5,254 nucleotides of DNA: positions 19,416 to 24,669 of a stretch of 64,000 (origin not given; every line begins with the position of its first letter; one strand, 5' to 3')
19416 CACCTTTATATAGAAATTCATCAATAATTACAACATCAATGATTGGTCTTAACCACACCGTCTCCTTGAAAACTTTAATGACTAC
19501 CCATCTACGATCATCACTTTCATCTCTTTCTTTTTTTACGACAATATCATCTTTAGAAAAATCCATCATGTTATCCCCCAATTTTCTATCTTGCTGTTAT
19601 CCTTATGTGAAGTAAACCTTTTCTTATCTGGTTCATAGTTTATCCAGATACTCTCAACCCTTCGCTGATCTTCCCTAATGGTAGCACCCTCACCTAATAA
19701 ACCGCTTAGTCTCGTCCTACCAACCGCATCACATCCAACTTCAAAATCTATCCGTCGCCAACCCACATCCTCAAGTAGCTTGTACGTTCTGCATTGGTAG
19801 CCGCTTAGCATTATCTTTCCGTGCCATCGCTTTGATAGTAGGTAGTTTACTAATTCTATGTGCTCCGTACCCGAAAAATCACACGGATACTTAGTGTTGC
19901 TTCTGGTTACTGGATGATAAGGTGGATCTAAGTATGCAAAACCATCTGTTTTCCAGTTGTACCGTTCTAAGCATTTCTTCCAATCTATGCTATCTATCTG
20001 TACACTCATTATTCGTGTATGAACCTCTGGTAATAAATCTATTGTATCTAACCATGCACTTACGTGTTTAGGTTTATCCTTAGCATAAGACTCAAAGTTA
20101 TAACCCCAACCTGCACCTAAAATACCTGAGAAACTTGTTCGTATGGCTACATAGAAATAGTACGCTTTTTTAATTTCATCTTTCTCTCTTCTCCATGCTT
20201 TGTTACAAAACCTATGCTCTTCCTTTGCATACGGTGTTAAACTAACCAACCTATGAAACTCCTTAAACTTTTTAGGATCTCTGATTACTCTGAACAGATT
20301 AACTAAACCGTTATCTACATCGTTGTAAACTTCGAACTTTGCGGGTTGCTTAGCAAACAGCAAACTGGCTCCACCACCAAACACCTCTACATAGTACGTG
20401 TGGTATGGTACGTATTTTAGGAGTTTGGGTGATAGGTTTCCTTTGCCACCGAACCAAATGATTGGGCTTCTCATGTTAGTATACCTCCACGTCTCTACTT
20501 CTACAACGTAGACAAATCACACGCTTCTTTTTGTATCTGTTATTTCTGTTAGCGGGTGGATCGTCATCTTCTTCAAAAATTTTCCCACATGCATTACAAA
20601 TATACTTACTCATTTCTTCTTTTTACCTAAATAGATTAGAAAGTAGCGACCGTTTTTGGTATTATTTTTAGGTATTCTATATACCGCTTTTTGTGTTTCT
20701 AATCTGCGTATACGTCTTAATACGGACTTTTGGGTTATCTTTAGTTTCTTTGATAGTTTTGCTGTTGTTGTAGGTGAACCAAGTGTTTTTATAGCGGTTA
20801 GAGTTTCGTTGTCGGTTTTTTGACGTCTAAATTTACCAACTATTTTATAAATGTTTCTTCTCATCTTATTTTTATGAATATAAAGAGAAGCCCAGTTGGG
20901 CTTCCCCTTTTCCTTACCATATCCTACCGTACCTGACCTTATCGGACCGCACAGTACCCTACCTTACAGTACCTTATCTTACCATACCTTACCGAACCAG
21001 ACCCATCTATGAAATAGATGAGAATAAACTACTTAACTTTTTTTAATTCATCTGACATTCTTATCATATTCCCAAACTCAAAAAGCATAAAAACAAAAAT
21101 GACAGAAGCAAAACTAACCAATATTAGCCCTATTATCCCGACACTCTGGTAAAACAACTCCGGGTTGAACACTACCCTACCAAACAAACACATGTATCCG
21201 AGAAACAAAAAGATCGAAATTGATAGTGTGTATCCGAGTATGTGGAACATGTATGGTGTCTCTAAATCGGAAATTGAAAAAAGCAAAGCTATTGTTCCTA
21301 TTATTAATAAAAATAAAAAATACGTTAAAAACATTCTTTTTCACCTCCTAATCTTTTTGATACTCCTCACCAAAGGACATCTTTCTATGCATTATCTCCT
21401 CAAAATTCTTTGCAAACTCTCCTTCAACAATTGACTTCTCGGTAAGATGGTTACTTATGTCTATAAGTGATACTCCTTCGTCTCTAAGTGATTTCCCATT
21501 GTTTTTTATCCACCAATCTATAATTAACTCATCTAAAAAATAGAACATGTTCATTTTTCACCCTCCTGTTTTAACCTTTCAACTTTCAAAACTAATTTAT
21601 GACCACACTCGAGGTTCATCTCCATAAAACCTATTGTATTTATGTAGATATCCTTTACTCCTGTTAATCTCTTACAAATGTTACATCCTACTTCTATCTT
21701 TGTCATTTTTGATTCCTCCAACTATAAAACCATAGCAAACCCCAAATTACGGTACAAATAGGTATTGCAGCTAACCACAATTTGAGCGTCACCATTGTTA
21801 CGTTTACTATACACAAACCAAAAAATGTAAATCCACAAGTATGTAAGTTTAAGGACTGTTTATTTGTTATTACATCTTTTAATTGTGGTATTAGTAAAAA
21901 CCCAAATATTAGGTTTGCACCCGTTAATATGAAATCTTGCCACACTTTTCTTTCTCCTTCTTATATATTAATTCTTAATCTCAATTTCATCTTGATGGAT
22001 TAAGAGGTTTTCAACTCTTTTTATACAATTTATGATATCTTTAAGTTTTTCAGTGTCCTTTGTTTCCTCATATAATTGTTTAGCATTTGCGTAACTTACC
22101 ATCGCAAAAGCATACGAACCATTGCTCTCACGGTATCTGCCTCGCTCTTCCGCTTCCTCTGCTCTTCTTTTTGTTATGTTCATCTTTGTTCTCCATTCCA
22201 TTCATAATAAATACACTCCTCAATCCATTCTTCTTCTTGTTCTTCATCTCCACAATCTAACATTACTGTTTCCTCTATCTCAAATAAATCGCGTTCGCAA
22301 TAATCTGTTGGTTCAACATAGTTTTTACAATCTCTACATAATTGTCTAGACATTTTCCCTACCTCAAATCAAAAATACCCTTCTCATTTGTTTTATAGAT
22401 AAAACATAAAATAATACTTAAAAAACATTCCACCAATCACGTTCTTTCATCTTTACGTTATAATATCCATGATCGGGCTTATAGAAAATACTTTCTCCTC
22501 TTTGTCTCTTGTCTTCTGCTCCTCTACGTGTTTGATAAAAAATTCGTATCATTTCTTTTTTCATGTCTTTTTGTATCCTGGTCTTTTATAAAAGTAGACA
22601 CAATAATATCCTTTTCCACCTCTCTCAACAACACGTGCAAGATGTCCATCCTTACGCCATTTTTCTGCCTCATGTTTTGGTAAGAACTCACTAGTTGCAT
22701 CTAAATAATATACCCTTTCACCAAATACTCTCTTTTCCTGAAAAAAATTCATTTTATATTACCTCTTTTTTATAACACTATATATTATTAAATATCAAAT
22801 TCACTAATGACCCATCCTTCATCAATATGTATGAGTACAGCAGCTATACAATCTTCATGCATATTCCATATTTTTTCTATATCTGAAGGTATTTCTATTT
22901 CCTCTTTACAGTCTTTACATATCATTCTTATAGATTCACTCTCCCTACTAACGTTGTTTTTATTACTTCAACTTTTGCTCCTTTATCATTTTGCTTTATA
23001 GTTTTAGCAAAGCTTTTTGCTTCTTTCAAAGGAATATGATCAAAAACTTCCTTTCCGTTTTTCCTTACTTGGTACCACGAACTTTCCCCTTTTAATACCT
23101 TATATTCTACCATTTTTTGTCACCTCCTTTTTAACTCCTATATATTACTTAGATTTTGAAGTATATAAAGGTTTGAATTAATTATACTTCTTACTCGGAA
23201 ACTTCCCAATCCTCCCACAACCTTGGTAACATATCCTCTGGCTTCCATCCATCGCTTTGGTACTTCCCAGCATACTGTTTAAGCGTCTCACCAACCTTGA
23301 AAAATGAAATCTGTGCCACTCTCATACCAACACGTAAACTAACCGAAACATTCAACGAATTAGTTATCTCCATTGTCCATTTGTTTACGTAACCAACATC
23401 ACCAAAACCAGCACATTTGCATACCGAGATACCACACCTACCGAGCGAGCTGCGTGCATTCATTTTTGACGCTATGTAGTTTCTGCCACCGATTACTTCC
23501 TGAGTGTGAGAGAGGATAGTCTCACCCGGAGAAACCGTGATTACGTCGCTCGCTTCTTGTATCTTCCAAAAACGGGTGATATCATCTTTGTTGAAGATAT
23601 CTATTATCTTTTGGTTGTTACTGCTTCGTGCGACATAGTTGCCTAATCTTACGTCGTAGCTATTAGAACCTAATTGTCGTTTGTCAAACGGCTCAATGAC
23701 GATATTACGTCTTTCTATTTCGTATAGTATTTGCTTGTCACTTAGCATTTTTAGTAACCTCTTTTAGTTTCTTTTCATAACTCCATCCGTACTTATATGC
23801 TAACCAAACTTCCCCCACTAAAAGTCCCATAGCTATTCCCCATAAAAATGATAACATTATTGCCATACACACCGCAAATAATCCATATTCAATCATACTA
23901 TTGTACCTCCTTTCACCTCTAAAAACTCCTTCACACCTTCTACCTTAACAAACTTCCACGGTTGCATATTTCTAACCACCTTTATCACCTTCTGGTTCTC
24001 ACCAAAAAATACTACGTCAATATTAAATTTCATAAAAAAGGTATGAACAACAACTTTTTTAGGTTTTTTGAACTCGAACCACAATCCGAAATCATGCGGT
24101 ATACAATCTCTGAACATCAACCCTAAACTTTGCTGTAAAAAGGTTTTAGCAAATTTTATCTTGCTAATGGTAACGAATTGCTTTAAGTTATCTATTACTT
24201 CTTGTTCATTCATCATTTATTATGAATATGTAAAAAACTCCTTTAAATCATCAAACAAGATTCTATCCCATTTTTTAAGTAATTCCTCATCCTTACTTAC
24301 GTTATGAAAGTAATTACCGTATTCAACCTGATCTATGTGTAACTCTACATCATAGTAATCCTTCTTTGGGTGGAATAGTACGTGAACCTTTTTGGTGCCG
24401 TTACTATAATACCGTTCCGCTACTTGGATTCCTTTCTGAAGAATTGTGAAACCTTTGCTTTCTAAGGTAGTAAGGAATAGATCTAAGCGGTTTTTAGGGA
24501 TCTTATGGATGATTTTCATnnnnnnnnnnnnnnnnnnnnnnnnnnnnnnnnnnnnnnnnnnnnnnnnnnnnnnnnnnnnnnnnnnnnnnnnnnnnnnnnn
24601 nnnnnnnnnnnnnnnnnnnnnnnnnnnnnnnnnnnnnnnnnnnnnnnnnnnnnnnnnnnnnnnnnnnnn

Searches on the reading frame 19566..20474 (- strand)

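Call 12: search_protein_families(library=phrogs, proteins=[window:19566-20474:-], max_evalue=0.001)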
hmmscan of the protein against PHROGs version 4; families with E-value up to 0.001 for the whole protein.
window:19566-20474:- (302 aa): 4 families
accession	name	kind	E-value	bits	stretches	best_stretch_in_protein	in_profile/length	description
phrog_56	-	other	6.2e-50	172.1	1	1-288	61-331/647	DNA methyltransferase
phrog_1996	-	other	1.9e-16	61.3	1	124-282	6-143/150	DNA methyltransferase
phrog_23217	-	unknown function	4.2e-12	47.2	1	2-106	4-105/109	-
phrog_13242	-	unknown function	4.8e-11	43.3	1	9-190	33-201/450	-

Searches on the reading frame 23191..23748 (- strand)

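Call 4: search_protein_families(library=pfam, proteins=[window:23191-23748:-], max_evalue=0.01)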
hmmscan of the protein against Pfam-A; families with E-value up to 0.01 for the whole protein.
window:23191-23748:- (185 aa): 3 families
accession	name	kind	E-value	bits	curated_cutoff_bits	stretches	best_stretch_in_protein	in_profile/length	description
PF22769.1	DCD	-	1e-37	130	27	1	1-151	1-152/153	dCTP deaminase-like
PF06559.16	DCD_N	-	0.0014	18.9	21.4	1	2-150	5-161/164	2'-deoxycytidine 5'-triphosphate deaminase (DCD) N-terminal domain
PF00692.24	dUTPase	-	0.0017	18.6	22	1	69-154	23-106/129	dUTPase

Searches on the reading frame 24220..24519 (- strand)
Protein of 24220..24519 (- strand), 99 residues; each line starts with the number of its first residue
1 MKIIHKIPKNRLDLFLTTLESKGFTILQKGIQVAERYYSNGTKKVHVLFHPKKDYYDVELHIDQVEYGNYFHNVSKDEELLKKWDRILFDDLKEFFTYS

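Call 4: search_protein_families(library=pfam, proteins=[window:24220-24519:-], max_evalue=0.01)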
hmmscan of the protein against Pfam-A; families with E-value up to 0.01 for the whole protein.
window:24220-24519:- (99 aa): 0 families

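Call 17: find_encoding_contigs(protein=window:24220-24519:-, flank=6000, max_places=10)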
Protein window:24220-24519:- (99 aa): 5 contigs read that carry it; 5 places shown.
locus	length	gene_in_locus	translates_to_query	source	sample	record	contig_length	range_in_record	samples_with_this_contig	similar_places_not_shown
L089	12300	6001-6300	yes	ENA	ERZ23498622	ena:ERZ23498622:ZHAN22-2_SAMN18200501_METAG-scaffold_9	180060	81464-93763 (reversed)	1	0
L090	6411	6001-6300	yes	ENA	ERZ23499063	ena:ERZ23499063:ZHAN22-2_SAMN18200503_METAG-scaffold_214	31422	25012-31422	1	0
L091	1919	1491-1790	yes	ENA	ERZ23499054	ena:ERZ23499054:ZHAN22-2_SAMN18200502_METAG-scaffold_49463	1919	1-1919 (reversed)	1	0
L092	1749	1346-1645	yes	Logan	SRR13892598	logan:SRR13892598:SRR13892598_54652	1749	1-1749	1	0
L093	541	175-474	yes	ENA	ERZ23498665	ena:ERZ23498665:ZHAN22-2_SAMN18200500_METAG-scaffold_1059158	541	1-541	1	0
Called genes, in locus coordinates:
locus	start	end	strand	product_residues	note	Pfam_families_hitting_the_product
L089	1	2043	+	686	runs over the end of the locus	PF03104:DNA_pol_B_exo1, PF13482:RNase_H_2, PF00136:DNA_pol_B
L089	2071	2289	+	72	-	-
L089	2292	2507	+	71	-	-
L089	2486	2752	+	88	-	-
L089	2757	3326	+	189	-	-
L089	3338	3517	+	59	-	-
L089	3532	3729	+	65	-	-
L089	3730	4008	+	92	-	-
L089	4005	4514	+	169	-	-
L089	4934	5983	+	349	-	PF14239:RRXRR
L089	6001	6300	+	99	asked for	-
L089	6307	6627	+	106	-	PF02643:DUF192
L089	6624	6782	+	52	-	-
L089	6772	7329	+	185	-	PF22769:DCD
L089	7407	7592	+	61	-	-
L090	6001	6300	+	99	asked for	-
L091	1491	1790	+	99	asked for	-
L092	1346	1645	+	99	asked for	-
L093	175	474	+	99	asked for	-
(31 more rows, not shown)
